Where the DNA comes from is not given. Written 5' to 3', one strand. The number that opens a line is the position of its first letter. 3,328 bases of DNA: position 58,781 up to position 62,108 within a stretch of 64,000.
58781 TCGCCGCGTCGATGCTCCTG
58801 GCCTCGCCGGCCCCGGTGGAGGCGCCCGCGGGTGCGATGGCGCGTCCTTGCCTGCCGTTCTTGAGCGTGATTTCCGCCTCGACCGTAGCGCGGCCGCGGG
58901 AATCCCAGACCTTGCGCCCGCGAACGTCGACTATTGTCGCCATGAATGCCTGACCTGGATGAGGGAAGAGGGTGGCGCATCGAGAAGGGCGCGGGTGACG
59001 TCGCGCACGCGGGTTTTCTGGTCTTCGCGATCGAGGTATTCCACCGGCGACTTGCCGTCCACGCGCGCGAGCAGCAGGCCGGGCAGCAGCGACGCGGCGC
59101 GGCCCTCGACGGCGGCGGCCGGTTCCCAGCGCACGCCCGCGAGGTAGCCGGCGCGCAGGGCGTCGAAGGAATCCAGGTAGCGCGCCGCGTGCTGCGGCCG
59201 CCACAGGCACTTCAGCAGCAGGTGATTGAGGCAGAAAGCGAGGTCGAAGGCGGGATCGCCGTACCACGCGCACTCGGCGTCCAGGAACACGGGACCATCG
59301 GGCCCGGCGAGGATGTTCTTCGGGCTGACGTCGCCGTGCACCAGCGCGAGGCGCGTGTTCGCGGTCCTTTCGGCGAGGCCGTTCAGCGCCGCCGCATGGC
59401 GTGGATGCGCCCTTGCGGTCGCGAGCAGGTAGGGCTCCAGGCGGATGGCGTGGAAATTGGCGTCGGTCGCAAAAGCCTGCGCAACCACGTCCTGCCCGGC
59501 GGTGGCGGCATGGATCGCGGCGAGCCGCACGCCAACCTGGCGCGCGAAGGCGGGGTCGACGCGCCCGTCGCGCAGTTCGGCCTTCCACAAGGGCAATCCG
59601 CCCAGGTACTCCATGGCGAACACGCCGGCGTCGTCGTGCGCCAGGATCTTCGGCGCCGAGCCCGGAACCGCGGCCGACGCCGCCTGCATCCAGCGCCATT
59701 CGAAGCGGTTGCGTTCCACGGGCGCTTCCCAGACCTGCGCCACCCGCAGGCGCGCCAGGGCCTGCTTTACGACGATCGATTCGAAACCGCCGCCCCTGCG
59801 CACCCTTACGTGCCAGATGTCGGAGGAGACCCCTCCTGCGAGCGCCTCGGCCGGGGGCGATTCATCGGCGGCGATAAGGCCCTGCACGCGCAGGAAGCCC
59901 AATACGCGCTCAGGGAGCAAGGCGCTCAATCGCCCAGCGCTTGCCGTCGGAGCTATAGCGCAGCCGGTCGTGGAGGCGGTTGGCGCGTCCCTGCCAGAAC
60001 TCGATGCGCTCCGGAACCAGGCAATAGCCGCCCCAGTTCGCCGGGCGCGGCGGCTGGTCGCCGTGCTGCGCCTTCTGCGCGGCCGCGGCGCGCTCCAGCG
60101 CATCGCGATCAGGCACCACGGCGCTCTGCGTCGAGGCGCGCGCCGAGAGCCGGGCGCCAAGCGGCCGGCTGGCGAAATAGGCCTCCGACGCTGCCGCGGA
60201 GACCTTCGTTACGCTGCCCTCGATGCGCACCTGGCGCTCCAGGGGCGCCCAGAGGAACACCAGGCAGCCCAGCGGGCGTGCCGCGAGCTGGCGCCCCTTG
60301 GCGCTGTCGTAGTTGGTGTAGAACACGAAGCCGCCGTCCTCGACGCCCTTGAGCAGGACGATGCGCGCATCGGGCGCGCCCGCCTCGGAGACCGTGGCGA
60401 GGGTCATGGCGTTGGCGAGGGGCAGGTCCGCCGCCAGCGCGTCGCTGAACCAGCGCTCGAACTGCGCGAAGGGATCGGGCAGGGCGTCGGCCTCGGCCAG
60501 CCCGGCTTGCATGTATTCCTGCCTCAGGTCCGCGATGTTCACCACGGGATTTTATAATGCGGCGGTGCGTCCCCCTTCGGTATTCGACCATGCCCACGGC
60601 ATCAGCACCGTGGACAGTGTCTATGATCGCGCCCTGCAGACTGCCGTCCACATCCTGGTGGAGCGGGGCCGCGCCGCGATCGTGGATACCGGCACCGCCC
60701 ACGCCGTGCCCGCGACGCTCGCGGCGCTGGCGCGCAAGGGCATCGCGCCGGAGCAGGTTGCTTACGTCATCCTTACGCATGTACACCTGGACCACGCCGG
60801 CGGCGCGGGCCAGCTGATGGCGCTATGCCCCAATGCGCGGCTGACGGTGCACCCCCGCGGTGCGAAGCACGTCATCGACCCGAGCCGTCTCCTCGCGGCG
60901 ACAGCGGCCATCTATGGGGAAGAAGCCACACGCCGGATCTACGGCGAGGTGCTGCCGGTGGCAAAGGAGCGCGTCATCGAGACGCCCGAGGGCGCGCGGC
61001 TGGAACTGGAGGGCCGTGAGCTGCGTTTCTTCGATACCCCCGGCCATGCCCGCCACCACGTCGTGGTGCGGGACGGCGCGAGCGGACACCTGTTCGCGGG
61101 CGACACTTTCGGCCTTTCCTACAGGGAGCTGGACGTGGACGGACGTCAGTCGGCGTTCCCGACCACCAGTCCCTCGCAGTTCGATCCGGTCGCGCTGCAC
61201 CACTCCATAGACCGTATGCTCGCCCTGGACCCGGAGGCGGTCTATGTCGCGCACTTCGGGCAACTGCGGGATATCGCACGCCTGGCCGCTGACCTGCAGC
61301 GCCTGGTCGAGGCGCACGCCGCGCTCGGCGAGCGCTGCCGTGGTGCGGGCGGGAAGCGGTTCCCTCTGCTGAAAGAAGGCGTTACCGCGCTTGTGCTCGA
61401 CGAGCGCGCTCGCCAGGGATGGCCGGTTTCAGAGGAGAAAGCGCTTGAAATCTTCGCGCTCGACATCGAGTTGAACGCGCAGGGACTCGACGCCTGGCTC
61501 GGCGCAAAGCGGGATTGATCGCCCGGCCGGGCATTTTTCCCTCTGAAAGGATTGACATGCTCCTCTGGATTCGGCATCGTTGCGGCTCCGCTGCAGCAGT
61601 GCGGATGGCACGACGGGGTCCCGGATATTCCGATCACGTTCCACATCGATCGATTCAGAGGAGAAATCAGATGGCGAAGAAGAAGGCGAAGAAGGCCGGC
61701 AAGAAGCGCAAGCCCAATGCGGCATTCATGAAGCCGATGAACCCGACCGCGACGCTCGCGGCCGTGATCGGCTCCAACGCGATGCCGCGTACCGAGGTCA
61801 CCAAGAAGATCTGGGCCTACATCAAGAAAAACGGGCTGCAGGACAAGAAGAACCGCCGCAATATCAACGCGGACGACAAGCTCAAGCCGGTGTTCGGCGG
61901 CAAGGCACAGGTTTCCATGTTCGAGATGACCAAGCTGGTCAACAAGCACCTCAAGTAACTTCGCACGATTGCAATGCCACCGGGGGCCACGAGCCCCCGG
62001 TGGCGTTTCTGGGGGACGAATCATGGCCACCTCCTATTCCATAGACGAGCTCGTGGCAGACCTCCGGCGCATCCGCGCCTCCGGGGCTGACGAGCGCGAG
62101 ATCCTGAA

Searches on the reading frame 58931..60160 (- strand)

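Call 23: search_protein_families(library=pfam, proteins=[window:58931-60160:-], max_evalue=0.00001)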
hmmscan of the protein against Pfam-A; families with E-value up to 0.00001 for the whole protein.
window:58931-60160:- (409 aa): 1 family
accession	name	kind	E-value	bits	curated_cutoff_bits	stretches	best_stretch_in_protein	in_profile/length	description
PF01636.29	APH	-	1.4e-16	61.4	23.2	1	105-335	3-236/239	Phosphotransferase enzyme family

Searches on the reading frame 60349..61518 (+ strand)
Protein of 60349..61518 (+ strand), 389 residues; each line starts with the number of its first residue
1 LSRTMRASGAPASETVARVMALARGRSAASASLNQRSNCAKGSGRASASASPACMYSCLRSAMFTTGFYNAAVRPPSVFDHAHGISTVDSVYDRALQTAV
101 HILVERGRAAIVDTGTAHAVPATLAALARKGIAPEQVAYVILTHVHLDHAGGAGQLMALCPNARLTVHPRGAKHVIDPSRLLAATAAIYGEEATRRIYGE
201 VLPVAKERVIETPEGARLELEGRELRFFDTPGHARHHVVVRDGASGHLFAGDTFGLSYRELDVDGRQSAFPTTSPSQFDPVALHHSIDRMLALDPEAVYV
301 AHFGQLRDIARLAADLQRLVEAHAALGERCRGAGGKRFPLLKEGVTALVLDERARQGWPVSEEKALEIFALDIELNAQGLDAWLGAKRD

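Call 52: search_protein_families(library=pfam, proteins=[window:60349-61518:+], max_evalue=0.00001)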
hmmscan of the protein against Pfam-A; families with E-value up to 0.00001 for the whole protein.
window:60349-61518:+ (389 aa): 2 families
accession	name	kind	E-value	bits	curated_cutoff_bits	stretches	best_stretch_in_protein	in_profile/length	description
PF00753.33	Lactamase_B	-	7.3e-25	88.5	22.7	1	96-302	4-196/196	Metallo-beta-lactamase superfamily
PF19583.5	ODP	-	1.3e-07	32.2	27.2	1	97-256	2-139/194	ODP family beta lactamase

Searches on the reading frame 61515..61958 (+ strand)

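Call 52: search_protein_families(library=pfam, proteins=[window:61515-61958:+], max_evalue=0.00001)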
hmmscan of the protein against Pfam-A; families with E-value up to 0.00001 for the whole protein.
window:61515-61958:+ (147 aa): 1 family
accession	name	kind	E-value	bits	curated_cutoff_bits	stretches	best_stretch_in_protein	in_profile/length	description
PF02201.23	SWIB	-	6.1e-30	103.2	25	1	73-146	1-74/74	SWIB/MDM2 domain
